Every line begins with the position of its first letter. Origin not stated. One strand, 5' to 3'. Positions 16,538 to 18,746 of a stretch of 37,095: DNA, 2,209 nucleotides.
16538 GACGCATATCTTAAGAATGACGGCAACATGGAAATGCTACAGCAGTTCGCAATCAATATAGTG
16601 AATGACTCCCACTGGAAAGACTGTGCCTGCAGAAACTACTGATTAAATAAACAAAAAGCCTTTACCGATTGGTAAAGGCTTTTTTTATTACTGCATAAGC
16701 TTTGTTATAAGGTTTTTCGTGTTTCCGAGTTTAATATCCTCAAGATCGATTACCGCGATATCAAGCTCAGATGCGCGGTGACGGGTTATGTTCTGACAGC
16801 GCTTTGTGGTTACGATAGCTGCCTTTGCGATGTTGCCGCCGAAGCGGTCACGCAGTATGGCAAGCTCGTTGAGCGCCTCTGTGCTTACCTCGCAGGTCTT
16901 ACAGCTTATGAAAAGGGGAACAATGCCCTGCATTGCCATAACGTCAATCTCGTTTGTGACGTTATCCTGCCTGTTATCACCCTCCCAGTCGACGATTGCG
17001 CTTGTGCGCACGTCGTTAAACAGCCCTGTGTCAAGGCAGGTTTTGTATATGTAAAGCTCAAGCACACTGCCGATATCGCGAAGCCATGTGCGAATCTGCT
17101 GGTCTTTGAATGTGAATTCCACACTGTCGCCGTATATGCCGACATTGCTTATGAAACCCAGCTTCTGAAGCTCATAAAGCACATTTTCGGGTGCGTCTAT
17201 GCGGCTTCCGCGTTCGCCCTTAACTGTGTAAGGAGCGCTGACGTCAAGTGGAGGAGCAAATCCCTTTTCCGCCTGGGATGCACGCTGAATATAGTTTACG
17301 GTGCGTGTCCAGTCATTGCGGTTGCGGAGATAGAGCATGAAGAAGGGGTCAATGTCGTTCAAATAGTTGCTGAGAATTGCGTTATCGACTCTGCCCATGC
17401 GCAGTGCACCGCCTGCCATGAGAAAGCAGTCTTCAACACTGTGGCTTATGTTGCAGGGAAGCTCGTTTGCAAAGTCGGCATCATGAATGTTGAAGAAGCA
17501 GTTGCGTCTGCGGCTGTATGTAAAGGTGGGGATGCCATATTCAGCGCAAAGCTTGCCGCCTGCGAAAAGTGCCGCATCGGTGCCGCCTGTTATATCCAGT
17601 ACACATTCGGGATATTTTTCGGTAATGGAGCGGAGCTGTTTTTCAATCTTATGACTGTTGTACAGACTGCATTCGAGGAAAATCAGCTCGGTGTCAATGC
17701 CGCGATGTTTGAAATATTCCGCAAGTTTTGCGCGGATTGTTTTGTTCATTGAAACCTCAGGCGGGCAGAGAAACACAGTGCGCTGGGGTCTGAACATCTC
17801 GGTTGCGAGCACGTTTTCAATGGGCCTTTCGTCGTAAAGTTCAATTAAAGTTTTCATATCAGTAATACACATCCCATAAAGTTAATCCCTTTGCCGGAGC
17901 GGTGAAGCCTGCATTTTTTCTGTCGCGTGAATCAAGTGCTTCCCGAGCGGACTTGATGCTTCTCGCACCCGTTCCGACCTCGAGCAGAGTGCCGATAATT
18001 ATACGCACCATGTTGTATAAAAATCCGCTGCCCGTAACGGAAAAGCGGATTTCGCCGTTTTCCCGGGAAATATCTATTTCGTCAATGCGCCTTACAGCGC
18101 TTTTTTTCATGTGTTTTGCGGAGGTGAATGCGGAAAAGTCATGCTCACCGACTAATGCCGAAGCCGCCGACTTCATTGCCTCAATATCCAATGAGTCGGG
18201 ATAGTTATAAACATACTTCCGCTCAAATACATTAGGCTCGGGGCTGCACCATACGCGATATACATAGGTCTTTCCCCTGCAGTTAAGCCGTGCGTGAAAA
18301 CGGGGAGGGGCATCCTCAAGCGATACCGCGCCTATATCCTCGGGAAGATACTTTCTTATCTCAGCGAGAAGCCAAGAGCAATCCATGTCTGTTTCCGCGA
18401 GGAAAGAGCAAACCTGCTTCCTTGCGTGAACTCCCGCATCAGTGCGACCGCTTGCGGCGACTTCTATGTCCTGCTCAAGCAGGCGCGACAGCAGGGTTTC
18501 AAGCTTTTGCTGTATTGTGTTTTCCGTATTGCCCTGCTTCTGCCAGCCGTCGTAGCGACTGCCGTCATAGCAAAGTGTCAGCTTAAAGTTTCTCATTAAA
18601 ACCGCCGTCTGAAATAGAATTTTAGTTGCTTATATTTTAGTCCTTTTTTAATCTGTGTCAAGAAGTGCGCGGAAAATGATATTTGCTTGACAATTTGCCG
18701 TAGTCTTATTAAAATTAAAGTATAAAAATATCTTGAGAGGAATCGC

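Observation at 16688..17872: Orphan CARF + PD-(D/E)xK (Card1/Can2-like) effector gene abutting truA, with Ser at the usual catalytic Glu position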

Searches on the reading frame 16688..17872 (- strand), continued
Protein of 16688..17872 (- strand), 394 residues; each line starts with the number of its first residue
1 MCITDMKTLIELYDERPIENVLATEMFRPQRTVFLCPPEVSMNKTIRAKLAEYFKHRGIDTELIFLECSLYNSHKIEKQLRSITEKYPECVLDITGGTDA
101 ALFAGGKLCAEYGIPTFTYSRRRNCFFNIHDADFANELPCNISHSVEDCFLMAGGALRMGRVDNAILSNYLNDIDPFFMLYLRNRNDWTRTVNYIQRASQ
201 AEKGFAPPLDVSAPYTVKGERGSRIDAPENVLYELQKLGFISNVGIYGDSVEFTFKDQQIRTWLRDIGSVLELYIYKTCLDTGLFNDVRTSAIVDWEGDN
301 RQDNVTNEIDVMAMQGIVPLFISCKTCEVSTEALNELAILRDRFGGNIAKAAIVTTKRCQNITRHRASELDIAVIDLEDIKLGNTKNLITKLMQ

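Call 57: search_solved_structures(query=A4, max_evalue=0.01, show_alignments=5)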
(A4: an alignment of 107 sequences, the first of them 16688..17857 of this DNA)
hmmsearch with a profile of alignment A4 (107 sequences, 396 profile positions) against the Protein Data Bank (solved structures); distinct sequences matched with E-value up to 0.01: 6.
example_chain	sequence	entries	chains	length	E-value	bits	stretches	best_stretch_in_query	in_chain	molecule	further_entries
7bdv_A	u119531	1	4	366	2.3e-24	89.3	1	3-379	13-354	Can2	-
1xmx_A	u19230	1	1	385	1.8e-21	79.7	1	25-382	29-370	hypothetical protein VC1899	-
8bao_A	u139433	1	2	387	1.9e-17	66.5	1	19-368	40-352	DUF1887 family protein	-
6wxw_A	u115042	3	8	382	7.8e-12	48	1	4-384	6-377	Card1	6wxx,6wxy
6xl1_A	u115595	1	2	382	4.8e-10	42.1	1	4-384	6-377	Card1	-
8z4i_A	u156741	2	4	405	1.5e-09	40.5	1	25-382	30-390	CARF-domain cantaining dual-activated nuclease | CARF-domain containing dual-activated nuclease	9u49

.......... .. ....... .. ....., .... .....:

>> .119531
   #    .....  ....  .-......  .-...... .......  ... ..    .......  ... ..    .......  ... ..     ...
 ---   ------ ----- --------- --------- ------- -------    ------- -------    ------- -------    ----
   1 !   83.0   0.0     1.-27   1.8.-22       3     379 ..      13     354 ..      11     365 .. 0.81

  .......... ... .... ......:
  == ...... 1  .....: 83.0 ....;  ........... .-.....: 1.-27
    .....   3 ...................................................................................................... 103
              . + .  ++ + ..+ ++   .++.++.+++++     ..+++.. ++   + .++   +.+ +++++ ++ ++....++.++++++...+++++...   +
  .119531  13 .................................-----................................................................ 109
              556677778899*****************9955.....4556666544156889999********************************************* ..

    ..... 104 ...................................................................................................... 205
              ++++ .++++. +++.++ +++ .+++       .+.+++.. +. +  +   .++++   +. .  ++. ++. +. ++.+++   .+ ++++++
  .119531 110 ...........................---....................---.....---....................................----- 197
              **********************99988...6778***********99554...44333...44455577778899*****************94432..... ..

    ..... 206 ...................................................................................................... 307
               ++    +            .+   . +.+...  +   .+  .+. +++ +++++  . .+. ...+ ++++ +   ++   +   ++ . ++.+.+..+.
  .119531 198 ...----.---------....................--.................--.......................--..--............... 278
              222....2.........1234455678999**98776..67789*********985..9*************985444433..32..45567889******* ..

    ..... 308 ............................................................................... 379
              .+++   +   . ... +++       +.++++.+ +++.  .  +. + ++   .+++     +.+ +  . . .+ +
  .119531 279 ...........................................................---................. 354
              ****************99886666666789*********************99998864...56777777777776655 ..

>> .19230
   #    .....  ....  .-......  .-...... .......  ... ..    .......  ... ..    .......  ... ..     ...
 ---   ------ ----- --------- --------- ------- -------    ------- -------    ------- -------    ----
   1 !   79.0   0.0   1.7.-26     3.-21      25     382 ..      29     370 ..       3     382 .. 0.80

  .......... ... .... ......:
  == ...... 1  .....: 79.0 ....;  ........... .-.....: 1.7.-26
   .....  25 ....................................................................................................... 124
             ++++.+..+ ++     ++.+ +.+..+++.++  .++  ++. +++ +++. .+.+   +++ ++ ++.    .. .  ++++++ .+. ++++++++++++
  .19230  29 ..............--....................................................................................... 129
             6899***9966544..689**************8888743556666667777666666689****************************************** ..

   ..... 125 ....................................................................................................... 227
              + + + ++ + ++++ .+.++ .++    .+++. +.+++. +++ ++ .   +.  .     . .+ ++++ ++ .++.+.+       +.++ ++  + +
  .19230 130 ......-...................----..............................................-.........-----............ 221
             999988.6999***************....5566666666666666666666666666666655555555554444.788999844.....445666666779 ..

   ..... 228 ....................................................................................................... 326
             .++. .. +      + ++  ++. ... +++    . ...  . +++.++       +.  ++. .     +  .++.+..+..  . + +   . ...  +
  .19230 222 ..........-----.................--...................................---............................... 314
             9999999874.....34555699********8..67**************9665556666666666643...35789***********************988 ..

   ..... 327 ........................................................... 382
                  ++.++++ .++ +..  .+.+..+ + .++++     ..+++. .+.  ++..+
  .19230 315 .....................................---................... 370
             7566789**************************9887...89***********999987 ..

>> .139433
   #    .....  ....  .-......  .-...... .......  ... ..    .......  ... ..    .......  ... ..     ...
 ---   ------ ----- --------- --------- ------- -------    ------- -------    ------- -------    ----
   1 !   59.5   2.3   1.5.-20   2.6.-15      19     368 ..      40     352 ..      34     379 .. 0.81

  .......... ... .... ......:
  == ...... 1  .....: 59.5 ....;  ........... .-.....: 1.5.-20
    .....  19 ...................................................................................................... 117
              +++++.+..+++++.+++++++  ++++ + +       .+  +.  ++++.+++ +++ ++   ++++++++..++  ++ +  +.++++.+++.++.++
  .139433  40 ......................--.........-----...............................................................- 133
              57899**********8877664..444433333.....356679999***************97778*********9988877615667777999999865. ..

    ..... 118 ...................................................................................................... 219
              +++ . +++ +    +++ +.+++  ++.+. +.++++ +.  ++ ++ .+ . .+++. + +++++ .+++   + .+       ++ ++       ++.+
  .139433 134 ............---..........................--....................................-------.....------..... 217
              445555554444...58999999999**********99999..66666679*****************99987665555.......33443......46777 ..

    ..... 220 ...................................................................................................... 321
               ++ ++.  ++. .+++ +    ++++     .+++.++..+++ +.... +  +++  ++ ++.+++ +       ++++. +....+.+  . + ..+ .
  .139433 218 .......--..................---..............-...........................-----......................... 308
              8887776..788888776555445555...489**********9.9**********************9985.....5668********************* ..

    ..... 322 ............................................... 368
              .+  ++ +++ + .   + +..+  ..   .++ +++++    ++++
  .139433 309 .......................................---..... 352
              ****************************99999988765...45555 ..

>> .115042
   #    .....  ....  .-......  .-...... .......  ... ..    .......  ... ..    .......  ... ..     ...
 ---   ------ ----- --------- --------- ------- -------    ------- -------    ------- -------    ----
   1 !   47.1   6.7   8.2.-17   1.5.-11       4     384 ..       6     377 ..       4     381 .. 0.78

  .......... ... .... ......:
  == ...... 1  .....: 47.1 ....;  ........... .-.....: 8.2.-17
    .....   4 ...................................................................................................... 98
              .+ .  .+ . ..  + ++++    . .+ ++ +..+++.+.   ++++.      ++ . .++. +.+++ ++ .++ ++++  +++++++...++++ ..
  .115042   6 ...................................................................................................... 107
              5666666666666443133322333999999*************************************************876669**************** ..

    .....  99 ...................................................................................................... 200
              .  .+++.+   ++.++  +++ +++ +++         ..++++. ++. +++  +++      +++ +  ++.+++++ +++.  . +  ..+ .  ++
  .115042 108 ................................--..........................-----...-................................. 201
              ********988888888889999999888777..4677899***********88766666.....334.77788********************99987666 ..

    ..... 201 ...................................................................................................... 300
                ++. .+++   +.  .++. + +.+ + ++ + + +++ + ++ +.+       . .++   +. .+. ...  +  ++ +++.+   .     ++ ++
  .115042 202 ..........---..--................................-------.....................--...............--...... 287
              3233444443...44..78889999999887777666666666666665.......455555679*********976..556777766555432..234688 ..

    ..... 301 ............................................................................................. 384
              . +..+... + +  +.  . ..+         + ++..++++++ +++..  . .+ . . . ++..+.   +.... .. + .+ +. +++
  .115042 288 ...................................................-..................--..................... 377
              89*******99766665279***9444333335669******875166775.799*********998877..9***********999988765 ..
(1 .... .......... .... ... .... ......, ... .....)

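Call 62: search_dna_similar(query=window:16688-17857:-, collection=plasmids, mode=protein, max_evalue=0.00001, max_rows=15)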
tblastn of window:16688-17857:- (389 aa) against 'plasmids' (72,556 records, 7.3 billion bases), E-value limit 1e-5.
No match.

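Call 63: search_dna_similar(query=window:16688-17857:-, collection=phages, mode=protein, max_evalue=0.00001, max_rows=15)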
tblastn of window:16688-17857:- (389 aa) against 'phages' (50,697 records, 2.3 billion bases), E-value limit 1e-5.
No match.

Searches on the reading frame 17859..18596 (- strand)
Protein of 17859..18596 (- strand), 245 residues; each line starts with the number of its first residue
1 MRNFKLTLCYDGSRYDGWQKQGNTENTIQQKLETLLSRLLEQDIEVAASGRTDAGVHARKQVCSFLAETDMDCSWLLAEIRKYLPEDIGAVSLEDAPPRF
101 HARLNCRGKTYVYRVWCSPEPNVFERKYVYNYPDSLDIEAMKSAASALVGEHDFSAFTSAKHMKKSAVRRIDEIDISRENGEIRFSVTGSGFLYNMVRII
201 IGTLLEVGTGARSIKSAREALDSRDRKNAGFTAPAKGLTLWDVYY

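Call 3: search_protein_families(library=pfam, proteins=[window:17859-18596:-], max_evalue=1)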
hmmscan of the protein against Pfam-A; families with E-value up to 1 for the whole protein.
window:17859-18596:- (245 aa): 2 families
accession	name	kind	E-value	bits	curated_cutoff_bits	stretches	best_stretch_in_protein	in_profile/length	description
PF01416.25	PseudoU_synth_1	-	8.3e-44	148.9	23.3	2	144-245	1-107/108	tRNA pseudouridine synthase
PF22458.1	RsmF-B_ferredox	-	0.21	12.2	27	0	26-60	35-69/74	Methyltr_RsmF/B-like, ferredoxin-like domain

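Call 65: find_related_loci(query=window:17862-18596:-, collection=metagenome_contigs, flank=4000)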
Query window:17862-18596:- (245 aa) in metagenome_contigs; peptide patterns used: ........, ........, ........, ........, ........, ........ (x = any residue, [..] = any of these).
600 stretches matched a pattern (row limit reached: there are more); 522 encode a relative of the query (tblastn E <= 1e-3); the best 80 are kept; 80 distinct loci.
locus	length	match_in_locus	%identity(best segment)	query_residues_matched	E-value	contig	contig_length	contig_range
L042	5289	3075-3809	81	1-245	1e-136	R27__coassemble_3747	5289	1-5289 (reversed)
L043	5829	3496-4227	73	2-245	1e-125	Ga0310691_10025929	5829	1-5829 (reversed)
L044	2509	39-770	72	2-245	3e-127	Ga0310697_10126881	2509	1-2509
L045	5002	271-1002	69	2-245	2e-120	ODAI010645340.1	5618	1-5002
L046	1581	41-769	71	2-245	2e-129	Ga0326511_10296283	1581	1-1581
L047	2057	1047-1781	71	1-245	5e-127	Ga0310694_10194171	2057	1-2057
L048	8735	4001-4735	70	1-245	6e-120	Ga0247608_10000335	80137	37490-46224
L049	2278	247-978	70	2-245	9e-126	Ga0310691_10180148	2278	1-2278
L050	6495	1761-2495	69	1-245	4e-119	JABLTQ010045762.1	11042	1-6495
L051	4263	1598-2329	70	2-245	2e-120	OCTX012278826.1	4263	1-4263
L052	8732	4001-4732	69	2-245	8e-119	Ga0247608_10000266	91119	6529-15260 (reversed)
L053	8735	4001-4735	68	1-245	2e-118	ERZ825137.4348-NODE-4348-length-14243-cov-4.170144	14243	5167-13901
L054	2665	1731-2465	68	1-245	3e-123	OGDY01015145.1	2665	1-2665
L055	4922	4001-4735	69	1-245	1e-118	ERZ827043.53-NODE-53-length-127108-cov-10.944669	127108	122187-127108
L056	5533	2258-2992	69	1-245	1e-118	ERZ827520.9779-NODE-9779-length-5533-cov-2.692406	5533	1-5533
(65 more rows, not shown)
